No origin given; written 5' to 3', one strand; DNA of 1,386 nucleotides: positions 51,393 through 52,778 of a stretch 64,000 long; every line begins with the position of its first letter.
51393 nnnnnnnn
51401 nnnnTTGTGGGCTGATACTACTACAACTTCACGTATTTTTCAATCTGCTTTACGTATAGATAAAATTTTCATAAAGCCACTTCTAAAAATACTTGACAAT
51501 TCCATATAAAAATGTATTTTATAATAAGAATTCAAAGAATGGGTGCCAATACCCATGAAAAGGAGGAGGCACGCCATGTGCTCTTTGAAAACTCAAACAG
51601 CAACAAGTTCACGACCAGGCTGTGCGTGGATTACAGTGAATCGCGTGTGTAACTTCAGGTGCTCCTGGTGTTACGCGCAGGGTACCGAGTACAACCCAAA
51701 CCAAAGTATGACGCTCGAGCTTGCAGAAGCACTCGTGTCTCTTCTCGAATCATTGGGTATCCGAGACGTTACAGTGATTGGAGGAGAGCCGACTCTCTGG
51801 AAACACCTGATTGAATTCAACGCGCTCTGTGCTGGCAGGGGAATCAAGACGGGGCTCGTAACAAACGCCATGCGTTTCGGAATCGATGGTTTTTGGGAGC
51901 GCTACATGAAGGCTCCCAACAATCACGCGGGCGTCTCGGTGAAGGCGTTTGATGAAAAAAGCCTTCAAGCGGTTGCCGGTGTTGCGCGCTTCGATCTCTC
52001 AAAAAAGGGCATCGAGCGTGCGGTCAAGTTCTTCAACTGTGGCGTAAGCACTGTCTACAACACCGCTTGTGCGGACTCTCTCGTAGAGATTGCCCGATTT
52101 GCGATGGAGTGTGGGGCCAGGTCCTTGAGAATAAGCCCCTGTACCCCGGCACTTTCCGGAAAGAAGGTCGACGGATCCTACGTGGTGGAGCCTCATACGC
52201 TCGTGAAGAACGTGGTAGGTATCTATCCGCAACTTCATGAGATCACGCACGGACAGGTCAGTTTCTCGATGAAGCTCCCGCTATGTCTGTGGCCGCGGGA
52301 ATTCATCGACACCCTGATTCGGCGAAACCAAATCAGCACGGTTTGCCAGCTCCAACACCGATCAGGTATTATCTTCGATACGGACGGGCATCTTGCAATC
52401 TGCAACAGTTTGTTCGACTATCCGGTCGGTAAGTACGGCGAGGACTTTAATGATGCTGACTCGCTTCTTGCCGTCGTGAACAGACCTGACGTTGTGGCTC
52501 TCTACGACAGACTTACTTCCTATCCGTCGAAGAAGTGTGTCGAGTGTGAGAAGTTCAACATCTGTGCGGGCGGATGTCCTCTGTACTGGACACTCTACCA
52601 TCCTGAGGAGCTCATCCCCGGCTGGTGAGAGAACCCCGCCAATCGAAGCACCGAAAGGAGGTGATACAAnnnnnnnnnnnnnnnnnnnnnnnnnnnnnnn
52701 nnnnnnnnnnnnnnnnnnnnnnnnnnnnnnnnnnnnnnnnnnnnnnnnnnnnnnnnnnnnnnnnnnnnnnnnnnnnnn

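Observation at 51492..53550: Radical-SAM/SPASM maturase with an adjacent 6-Cys Asp/Pro-rich precursor-like peptide (ranthipeptide/SCIFF-like or QhpD-like RiPP locus)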

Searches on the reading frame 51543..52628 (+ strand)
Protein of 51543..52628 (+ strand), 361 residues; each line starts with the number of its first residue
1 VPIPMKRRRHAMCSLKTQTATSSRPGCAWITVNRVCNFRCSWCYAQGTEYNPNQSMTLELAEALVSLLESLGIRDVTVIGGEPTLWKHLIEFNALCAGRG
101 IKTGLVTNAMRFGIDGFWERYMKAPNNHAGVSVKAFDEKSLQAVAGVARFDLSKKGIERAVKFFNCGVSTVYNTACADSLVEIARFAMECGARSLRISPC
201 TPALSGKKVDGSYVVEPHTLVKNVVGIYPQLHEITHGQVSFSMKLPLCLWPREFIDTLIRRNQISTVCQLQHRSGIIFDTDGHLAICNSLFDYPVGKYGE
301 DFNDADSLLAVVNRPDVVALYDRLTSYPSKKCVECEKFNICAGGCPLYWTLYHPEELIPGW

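Call 3: search_protein_families(library=ncbifam, proteins=[window:51543-52628:+], max_evalue=1)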
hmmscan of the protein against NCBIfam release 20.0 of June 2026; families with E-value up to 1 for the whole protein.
window:51543-52628:+ (361 aa): 73 families (the best 25 are shown)
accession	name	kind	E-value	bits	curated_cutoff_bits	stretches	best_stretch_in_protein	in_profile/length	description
TIGR02668.1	moaA_archaeal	equivalog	6.3e-17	61.5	325.25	1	30-219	14-205/303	GTP 3',8-cyclase MoaA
NF001199.0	PRK00164.2-1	equivalog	4.3e-15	55.6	231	1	30-163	16-148/308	GTP 3',8-cyclase MoaA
TIGR02666.1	moaA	equivalog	4.7e-14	52.1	284.05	1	30-235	14-227/336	GTP 3',8-cyclase MoaA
TIGR03942.1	sulfatase_rSAM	equivalog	3.2e-13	49.5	349.45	1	34-347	9-326/363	anaerobic sulfatase maturase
NF038283.1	viperin_w_prok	equivalog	4.9e-13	48.9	180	1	33-144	9-125/281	viperin family antiviral radical SAM protein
NF047865.1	rSAM_PapB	equivalog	3.1e-12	46.4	340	2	31-91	8-72/330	PapB family radical SAM/SPASM ranthipeptide maturase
TIGR04546.1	rSAM_ahbC_deAc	equivalog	6.9e-12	44.8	650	1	7-158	21-170/390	12,18-didecarboxysiroheme deacetylase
TIGR04347.1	pseudo_SAM_Halo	equivalog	1.1e-11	44.6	525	1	19-171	32-183/390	TIGR04347 family pseudo-SAM/SPASM protein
TIGR03962.1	mycofact_rSAM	equivalog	1.6e-11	44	265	1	25-209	11-194/339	mycofactocin radical SAM maturase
NF045574.1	sacti_mat_StsB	exception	2.2e-11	43.3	625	1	30-230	100-299/466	StsB family radical SAM/SPASM domain sactipeptide maturase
NF045646.2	rSAM_Se_TrsS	equivalog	2.3e-10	39.6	490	1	25-190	85-254/441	radical SAM (seleno)protein TrsS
TIGR04054.1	rSAM_NirJ1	equivalog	3.4e-10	39.1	650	1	16-162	27-171/387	putative heme d1 biosynthesis radical SAM protein NirJ1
TIGR04545.1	rSAM_ahbD_hemeb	equivalog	3.7e-10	39.8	500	1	28-210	3-185/339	heme b synthase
NF049973.1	radical_Rv1681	equivalog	1.1e-09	37.7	380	1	21-160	66-206/326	Rv1681 family radical SAM protein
NF050035.1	rSAM_WgK_link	exception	2.8e-09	36.5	650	1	24-187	7-171/367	radical SAM/SPASM peptide maturase WgkB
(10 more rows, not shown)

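Call 4: search_protein_families(library=pfam, proteins=[window:51543-52628:+], max_evalue=1)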
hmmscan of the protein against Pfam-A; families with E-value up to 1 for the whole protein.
window:51543-52628:+ (361 aa): 2 families
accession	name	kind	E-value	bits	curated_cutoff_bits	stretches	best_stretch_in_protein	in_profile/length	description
PF04055.27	Radical_SAM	-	8.9e-20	72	29.5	1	31-185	2-164/166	Radical SAM superfamily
PF13353.11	Fer4_12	-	1e-05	26.3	22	1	33-85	12-65/137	4Fe-4S single cluster domain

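Call 6: find_homologous_proteins(query=window:51543-52628:+)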
Query window:51543-52628:+ (361 aa): 411 proteins with E <= 0.001 among 2956 candidates; the best 120 are listed.
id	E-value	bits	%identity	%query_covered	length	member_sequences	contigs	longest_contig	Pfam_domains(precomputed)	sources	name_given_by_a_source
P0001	7.8e-223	757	90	97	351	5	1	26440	PF04055.28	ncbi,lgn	-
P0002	2.2e-163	562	66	94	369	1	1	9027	PF04055.28,PF13353.12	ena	-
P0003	6.1e-161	554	65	93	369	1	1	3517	PF04055.28,PF13353.12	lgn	-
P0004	5.7e-160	550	64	94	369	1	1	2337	PF04055.28,PF13353.12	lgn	-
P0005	1.3e-155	536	63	94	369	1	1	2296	PF04055.28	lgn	-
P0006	1.0e-149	517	59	96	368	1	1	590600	PF04055.28,PF13353.12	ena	-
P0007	1.1e-149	517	59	96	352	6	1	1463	PF04055.28,PF13353.12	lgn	-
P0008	9.9e-148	510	61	94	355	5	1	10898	PF04055.28,PF13353.12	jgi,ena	jgi:radical SAM protein with 4Fe4S-binding SPASM domain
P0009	4.0e-147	508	58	94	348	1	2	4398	PF04055.28,PF13353.12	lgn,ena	-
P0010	2.7e-144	499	59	93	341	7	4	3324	PF04055.28,PF13353.12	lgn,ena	-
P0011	8.8e-139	481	56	93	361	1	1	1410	PF04055.28,PF13353.12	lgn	-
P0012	1.1e-137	477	58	93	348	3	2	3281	PF04055.28,PF13353.12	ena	-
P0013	1.5e-137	477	55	93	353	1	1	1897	PF04055.28,PF13353.12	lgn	-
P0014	2.2e-137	476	56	93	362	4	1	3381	PF04055.28,PF13353.12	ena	-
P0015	5.9e-137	475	55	93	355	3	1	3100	PF04055.28,PF13353.12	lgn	-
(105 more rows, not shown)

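Call 7: search_solved_structures(query=window:51543-52628:+, max_evalue=0.01, show_alignments=2)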
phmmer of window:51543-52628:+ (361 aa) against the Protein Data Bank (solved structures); distinct sequences matched with E-value up to 0.01: 6.
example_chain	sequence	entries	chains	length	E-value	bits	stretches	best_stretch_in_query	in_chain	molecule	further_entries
5v1q_A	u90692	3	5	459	2.3e-06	30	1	29-191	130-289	Radical SAM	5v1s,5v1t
6c8v_A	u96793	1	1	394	3.5e-05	26.1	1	34-197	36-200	Coenzyme PQQ synthesis protein E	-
6efn_A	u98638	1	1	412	0.00026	23.3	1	28-137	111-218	Sporulation killing factor maturation protein SkfB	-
2fb2_A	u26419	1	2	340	0.0033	19.6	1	30-144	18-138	Molybdenum cofactor biosynthesis protein A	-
1tv7_A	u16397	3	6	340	0.0037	19.5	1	31-144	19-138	Molybdenum cofactor biosynthesis protein A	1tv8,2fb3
5wgg_A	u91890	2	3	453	0.0042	19.3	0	30-85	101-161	Radical SAM domain protein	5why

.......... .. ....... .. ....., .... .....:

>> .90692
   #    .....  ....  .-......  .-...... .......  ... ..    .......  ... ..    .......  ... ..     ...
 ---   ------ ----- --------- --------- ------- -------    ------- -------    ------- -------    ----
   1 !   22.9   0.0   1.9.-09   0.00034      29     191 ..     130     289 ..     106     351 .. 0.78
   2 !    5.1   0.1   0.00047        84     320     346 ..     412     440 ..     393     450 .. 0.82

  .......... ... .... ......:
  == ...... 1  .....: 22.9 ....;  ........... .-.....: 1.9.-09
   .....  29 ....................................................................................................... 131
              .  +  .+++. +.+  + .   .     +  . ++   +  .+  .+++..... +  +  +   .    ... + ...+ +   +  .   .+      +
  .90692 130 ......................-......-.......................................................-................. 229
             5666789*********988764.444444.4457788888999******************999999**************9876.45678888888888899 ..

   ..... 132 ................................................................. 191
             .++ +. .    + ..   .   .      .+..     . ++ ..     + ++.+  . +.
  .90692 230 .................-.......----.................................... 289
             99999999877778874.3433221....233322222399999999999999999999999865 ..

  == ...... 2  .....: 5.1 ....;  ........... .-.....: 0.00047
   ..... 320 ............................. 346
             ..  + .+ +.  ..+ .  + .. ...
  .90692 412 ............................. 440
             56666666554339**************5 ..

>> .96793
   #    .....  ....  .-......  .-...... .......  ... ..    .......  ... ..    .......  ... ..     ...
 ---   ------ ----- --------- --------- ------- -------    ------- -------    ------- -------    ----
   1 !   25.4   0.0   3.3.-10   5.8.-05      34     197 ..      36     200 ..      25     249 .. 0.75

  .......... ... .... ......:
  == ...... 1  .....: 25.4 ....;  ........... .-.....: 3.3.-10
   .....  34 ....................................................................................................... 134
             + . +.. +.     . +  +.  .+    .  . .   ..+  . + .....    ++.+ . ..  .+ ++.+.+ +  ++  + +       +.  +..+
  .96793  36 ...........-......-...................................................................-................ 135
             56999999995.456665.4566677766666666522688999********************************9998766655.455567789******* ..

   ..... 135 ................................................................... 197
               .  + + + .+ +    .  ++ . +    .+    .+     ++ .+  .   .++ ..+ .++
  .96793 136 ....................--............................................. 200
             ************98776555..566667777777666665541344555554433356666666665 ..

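Call 8: find_encoding_contigs(protein=P0001, flank=6000, max_places=3)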
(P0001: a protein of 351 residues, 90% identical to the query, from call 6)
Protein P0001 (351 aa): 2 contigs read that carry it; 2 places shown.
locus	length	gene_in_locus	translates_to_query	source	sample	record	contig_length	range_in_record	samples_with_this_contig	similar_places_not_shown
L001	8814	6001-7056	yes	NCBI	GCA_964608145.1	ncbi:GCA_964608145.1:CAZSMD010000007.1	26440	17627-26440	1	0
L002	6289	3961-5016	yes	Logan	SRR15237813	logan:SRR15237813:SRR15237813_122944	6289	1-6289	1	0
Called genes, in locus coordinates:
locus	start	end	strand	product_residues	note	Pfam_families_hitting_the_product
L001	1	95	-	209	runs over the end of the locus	-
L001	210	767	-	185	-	PF00719:Pyrophosphatase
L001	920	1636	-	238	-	PF13184:KH_NusA_1st, PF26594:KH_NusA_2nd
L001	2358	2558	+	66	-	-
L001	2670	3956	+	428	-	PF04055:Radical_SAM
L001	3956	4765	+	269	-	-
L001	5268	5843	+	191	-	PF27226:AF_1845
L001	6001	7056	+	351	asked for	PF04055:Radical_SAM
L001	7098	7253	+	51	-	-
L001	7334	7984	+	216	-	-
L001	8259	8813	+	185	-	?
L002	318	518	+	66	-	-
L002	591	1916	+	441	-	PF04055:Radical_SAM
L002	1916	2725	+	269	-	-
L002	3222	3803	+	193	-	PF27226:AF_1845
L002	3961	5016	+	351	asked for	PF04055:Radical_SAM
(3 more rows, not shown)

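Call 9: find_encoding_contigs(protein=P0006, flank=5000, max_places=2)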
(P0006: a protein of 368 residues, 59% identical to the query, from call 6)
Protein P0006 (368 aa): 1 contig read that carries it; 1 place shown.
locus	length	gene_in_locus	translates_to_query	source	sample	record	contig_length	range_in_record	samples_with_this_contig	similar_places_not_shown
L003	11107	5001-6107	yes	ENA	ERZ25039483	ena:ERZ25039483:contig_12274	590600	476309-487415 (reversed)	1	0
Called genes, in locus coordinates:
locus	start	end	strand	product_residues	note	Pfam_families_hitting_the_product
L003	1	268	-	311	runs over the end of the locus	PF03099:BPL_LplA_LipB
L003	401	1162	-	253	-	PF00364:Biotin_lipoyl (faint)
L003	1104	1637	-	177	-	-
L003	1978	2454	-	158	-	-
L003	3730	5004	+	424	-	PF00872:Transposase_mut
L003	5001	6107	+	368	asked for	PF04055:Radical_SAM, PF13353:Fer4_12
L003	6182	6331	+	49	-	-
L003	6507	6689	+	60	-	-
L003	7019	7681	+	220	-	-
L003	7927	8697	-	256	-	-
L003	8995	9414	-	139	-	-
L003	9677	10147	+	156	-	-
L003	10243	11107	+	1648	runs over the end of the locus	PF05127:NAT10_TcmA_helicase (faint), PF13086:AAA_11, PF13245:AAA_19 (weak), PF13604:AAA_30, PF13087:AAA_12, PF18741:MTES_1575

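Call 10: find_encoding_contigs(protein=P0002, flank=5000, max_places=2)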
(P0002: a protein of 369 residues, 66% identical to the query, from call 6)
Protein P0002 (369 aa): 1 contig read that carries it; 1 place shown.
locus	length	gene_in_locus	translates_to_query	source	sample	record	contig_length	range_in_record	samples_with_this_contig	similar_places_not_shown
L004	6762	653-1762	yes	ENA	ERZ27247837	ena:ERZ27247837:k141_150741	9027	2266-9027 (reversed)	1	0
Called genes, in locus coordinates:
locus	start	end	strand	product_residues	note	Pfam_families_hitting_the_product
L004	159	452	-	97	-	-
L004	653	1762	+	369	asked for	PF13353:Fer4_12 (faint), PF04055:Radical_SAM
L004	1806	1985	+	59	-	-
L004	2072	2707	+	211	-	-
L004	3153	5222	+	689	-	PF02518:HATPase_c, PF00204:DNA_gyraseB, PF01751:Toprim, PF00986:DNA_gyraseB_C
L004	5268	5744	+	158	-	-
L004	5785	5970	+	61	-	-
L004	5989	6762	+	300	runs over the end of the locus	PF01435:Peptidase_M48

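Call 19: find_related_loci(query=A1, collection=genome_contigs, flank=6000)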
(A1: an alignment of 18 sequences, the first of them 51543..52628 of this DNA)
Query A1 (361 aa) in genome_contigs; peptide patterns used: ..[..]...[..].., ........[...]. (x = any residue, [..] = any of these).
600 stretches matched a pattern (row limit reached: there are more); 259 encode a relative of the query (tblastn E <= 1e-3); the best 80 are kept; 80 distinct loci.
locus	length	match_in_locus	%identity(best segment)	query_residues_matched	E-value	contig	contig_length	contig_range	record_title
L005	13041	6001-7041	52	16-361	1e-131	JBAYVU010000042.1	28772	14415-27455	MAG: Sterolibacterium sp. isolate SO_2016_LW3_67 scaffold02414_LW162_2016, whole genome shotgun sequence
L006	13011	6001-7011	47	25-361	4e-115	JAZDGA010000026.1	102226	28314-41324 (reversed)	MAG: Candidatus Vogelbacteria bacterium isolate MEGAHIT-group-0.230 k141_9418184, whole genome shotgun sequence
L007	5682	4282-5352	46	7-361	2e-115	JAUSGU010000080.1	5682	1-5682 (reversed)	MAG: bacterium isolate E14_metabat.bin.148 E14_k141_445797, whole genome shotgun sequence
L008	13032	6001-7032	47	18-361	9e-115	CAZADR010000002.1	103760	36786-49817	MAG TPA_asm: uncultured Candidatus Saccharibacteria bacterium isolate ERP113451_co1_17 genome assembly, contig: NODE_99_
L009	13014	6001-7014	44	24-361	3e-105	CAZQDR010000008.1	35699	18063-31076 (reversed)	MAG TPA_asm: uncultured Candidatus Saccharibacteria bacterium isolate SRP286056_co1_742 genome assembly, contig: NODE_12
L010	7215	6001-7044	45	15-361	2e-103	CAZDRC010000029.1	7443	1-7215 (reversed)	MAG TPA_asm: uncultured Candidatus Saccharibacteria bacterium isolate SRP062349_co2_85 genome assembly, contig: NODE_548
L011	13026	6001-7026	44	21-361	8e-103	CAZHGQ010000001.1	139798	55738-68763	MAG TPA_asm: uncultured Candidatus Saccharibacteria bacterium isolate SRP257259_co1_375 genome assembly, contig: NODE_94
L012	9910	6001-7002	45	29-361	1e-101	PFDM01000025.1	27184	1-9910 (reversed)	MAG: Parcubacteria group bacterium CG10_big_fil_rev_8_21_14_0_10_38_31 CG10_8_21_14_0.10_scaffold_12080_c, whole genome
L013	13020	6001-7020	39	23-361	2e-93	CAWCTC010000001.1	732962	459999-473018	MAG: uncultured bacterium isolate MFD01476.bin.2.188 genome assembly, contig: contig_65275, whole genome shotgun sequenc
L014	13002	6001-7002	39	22-354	1e-87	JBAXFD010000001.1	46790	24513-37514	MAG: Candidatus Saccharibacteria bacterium isolate ELA262 MAG262_1, whole genome shotgun sequence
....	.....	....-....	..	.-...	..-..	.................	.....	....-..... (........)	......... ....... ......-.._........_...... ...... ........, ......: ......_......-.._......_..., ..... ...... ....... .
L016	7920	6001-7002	37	28-359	1e-77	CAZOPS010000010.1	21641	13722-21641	MAG TPA_asm: uncultured Candidatus Saccharibacteria bacterium isolate SRP141376_co2_359 genome assembly, contig: NODE_50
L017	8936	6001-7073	48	4-361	8e-100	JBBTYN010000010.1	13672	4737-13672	MAG: Patescibacteria group bacterium isolate H41-bin112_1 H41_bin112_1_000000000010, whole genome shotgun sequence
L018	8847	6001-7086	89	1-361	0e+0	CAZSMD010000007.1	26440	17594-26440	MAG TPA_asm: uncultured Candidatus Saccharibacteria bacterium isolate SRP329715_co1_115 genome assembly, contig: NODE_26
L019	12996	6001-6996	35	29-357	5e-71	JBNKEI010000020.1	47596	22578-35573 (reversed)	MAG: Myxococcales bacterium isolate F1.bin.15.orig k141_1314029, whole genome shotgun sequence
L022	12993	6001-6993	34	14-349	5e-63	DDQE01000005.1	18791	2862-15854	MAG TPA_asm: Bacillales bacterium UBA2450 UBA2450_contig_6701, whole genome shotgun sequence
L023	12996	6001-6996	35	29-358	1e-61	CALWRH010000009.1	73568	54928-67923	MAG: uncultured Christensenellaceae bacterium isolate BRZ_KS__bin118 genome assembly, contig: BRZ_KS__NODE_451_length_73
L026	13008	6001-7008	33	28-361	2e-59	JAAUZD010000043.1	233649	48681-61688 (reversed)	MAG: Lachnospiraceae bacterium isolate Mgla_MAG_17-bin_4 c_000000079578, whole genome shotgun sequence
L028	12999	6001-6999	32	29-357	4e-55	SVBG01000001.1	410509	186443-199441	MAG: Erysipelotrichaceae bacterium isolate SIG222 NODE_14_length_410509_cov_9.107456, whole genome shotgun sequence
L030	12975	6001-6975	33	29-349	5e-52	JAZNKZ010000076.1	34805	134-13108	MAG: Paludibacteraceae bacterium isolate T1900044672_TS20190138.MAGScoT_cleanbin_000028 SGB_1597_k141_1558385, whole gen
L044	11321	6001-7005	29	28-360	4e-56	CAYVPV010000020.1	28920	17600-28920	MAG TPA_asm: uncultured Muribaculaceae bacterium isolate SRP222994_co1_68 genome assembly, contig: NODE_3069_length_2892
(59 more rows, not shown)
